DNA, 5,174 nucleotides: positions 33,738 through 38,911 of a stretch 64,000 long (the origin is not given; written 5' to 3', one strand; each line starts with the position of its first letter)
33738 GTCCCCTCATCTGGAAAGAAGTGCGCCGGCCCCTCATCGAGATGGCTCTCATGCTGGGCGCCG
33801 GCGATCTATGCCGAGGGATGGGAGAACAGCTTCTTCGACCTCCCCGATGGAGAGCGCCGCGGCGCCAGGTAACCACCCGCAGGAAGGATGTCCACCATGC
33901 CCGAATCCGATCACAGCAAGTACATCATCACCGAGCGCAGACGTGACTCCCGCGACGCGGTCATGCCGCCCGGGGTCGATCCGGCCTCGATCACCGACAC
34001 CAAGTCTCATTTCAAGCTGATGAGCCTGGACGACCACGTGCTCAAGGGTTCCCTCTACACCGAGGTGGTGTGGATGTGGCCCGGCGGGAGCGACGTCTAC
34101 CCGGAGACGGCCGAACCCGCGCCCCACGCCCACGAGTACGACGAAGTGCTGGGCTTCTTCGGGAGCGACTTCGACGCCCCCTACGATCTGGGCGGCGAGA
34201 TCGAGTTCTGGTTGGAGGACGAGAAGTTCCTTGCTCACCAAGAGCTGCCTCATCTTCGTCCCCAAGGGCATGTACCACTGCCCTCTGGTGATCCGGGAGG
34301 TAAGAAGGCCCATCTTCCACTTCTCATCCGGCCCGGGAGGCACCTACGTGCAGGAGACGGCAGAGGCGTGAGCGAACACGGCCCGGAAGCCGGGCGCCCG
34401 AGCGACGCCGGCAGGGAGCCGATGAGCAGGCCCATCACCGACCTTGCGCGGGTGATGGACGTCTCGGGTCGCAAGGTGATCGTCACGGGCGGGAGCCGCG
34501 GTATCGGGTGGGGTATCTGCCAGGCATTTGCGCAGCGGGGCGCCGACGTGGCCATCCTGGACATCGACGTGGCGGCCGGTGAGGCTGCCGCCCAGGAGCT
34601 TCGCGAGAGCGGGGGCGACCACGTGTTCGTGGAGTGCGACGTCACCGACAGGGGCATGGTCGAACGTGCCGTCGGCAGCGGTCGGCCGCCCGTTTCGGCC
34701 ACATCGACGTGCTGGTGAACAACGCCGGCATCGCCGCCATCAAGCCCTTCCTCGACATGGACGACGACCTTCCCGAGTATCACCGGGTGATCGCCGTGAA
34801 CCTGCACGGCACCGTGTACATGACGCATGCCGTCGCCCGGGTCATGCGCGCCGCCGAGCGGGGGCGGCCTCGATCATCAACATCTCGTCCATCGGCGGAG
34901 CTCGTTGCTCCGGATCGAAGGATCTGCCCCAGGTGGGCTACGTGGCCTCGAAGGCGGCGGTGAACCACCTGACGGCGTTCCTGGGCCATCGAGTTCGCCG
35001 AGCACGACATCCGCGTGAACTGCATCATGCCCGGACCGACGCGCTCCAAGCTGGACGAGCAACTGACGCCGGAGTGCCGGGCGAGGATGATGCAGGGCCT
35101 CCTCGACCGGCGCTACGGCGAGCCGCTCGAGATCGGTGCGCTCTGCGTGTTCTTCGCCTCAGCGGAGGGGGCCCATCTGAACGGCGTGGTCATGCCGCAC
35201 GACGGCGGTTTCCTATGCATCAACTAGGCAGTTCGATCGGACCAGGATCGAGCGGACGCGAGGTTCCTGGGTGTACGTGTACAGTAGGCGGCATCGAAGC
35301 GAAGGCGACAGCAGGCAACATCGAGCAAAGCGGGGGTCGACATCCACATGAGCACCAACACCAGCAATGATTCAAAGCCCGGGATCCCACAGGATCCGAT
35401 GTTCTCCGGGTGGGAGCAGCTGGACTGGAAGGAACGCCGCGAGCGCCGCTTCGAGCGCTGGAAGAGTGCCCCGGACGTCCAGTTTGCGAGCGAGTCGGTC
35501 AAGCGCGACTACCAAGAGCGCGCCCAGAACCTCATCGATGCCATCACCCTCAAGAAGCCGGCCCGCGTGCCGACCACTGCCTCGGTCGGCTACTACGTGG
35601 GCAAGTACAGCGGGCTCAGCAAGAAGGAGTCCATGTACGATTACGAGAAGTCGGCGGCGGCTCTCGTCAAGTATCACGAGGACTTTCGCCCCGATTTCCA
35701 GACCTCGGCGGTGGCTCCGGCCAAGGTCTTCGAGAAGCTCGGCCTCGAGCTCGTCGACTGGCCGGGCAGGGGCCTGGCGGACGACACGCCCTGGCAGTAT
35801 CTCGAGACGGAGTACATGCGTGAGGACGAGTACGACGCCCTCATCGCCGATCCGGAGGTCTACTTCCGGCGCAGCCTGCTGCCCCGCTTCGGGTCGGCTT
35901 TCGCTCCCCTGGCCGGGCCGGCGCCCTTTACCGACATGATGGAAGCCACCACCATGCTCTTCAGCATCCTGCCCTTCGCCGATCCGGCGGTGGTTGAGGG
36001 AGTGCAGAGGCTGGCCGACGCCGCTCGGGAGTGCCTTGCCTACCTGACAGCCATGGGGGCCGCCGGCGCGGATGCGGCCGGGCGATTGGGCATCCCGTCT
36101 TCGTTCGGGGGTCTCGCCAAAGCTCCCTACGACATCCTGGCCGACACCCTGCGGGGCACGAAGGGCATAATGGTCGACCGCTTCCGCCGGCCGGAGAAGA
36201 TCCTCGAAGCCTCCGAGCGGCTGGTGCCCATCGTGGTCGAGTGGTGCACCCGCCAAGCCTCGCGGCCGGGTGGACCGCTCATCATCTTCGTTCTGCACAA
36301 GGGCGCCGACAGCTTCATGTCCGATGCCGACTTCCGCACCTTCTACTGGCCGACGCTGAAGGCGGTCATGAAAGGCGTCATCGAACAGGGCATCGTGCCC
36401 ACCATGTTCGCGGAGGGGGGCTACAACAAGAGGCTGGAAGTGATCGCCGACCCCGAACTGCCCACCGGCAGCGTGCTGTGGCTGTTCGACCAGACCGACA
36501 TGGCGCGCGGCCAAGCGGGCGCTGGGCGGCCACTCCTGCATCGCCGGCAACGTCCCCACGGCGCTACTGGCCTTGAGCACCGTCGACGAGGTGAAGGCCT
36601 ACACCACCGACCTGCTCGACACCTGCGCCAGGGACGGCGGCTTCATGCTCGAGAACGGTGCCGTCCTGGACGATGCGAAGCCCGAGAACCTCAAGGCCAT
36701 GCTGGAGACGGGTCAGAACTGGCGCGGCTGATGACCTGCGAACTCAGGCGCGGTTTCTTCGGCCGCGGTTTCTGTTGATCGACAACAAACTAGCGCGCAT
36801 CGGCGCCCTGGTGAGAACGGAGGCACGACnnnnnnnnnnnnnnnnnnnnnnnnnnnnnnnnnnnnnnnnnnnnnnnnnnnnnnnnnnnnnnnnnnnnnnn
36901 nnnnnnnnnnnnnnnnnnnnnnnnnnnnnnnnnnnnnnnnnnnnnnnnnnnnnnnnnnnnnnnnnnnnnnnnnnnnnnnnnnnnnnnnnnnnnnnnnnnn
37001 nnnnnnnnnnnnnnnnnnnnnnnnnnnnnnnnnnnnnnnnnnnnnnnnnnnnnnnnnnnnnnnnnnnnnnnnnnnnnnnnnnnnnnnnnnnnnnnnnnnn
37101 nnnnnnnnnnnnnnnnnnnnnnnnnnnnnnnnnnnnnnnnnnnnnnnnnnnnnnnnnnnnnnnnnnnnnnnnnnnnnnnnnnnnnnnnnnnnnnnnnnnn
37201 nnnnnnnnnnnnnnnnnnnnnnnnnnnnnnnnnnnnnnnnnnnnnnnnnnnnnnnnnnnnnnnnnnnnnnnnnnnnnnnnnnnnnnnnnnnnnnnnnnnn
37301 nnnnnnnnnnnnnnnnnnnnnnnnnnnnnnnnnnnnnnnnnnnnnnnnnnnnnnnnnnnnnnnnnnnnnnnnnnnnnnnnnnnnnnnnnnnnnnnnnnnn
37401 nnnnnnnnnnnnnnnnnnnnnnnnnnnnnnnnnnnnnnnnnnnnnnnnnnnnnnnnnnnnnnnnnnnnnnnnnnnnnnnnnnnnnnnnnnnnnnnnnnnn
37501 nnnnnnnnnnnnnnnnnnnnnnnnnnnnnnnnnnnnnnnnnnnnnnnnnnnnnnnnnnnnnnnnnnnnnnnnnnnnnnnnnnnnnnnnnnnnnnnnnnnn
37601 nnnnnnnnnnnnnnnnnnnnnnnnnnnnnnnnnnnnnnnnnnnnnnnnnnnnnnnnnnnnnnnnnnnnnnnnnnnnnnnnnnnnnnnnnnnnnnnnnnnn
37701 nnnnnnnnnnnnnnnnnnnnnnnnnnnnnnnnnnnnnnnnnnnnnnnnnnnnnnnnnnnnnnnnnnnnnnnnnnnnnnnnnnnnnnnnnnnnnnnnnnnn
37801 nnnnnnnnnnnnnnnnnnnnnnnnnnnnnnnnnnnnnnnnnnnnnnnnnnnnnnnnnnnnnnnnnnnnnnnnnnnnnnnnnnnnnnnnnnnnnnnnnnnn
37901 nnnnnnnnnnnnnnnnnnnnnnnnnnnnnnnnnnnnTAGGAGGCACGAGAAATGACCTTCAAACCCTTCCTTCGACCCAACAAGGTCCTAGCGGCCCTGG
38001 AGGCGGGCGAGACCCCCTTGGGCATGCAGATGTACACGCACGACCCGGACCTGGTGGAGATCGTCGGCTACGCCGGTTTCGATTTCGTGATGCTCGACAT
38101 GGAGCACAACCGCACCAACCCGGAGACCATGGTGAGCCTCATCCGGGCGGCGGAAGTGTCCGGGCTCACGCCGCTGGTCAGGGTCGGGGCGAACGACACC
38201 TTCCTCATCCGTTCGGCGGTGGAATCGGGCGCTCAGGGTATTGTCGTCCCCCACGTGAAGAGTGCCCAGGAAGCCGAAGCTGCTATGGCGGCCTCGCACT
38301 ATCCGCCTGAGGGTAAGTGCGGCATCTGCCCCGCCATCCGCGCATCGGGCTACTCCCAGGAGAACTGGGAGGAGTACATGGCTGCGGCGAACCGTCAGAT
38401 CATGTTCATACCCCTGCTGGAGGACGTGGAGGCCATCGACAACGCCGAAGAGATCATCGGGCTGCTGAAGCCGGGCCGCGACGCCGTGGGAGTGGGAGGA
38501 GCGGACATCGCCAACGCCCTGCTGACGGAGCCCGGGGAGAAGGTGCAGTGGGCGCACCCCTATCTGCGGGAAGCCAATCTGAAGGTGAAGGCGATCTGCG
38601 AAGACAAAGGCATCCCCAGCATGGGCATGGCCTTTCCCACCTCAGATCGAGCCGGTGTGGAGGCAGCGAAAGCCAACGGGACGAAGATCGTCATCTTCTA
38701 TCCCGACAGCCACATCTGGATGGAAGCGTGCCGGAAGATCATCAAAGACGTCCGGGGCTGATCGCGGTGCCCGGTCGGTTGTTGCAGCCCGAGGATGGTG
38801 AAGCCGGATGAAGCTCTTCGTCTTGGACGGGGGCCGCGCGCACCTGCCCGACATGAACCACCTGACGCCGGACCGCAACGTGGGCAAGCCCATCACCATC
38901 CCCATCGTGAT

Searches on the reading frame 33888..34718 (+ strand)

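Call 59: search_protein_families(library=pfam, proteins=[window:33888-34718:+], max_evalue=0.001)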
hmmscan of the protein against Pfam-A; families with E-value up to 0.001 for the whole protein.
window:33888-34718:+ (276 aa): 4 families
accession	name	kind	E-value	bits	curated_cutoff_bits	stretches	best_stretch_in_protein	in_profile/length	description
PF00106.31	adh_short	-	5.4e-14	52.6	26.6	1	196-262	2-68/195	short chain dehydrogenase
PF13561.12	adh_short_C2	-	4.9e-12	46.4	27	1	204-262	6-62/236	Enoyl-(Acyl carrier protein) reductase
PF08659.16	KR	-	0.00027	21.3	22.6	1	197-264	3-74/180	KR domain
PF01370.27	Epimerase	-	0.00029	20.8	20.9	1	197-264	1-62/240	NAD dependent epimerase/dehydratase family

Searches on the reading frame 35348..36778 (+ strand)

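Call 59: search_protein_families(library=pfam, proteins=[window:35348-36778:+], max_evalue=0.001)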
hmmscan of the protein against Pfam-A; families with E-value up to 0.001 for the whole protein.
window:35348-36778:+ (476 aa): 1 family
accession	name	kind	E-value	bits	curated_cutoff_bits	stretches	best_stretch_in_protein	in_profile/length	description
PF01208.23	URO-D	-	9.6e-07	28.6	23.9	1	253-384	139-274/346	Uroporphyrinogen decarboxylase (URO-D)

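Call 64: search_protein_families(library=ncbifam, proteins=[window:35348-36778:+], max_evalue=1e-10)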
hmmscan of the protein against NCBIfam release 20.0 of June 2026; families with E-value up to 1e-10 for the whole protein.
window:35348-36778:+ (476 aa): 0 families

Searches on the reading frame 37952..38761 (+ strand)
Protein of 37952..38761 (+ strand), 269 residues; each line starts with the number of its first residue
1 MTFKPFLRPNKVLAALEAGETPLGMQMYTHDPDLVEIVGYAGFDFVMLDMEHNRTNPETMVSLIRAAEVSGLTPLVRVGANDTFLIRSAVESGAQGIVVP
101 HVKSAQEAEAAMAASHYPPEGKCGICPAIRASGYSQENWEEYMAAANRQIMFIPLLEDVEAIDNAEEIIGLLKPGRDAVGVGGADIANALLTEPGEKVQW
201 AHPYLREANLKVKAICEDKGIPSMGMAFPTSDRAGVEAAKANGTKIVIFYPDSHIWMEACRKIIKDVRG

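Call 59: search_protein_families(library=pfam, proteins=[window:37952-38761:+], max_evalue=0.001)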
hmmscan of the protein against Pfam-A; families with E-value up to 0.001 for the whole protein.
window:37952-38761:+ (269 aa): 1 family
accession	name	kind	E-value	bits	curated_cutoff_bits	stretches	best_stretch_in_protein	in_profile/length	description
PF03328.21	HpcH_HpaI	-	2.8e-21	76.3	25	1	29-233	8-197/221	HpcH/HpaI aldolase/citrate lyase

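Call 64: search_protein_families(library=ncbifam, proteins=[window:37952-38761:+], max_evalue=1e-10)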
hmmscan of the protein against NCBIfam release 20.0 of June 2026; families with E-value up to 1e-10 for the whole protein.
window:37952-38761:+ (269 aa): 4 families
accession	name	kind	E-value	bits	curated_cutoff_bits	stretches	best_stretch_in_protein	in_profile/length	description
TIGR02311.1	HpaI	equivalog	3.1e-31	108.7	368.8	1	10-209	1-197/249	4-hydroxy-2-oxoheptanedioate aldolase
NF007849.0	PRK10558.1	equivalog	1.1e-30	106.8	393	1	8-229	6-218/256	2-dehydro-3-deoxyglucarate aldolase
TIGR03239.1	GarL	equivalog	4.3e-28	98.6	406.75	1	10-223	1-206/249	2-dehydro-3-deoxyglucarate aldolase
NF007521.0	PRK10128.1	equivalog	4.7e-18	65.7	441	1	12-190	9-184/267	2-keto-3-deoxy-L-rhamnonate aldolase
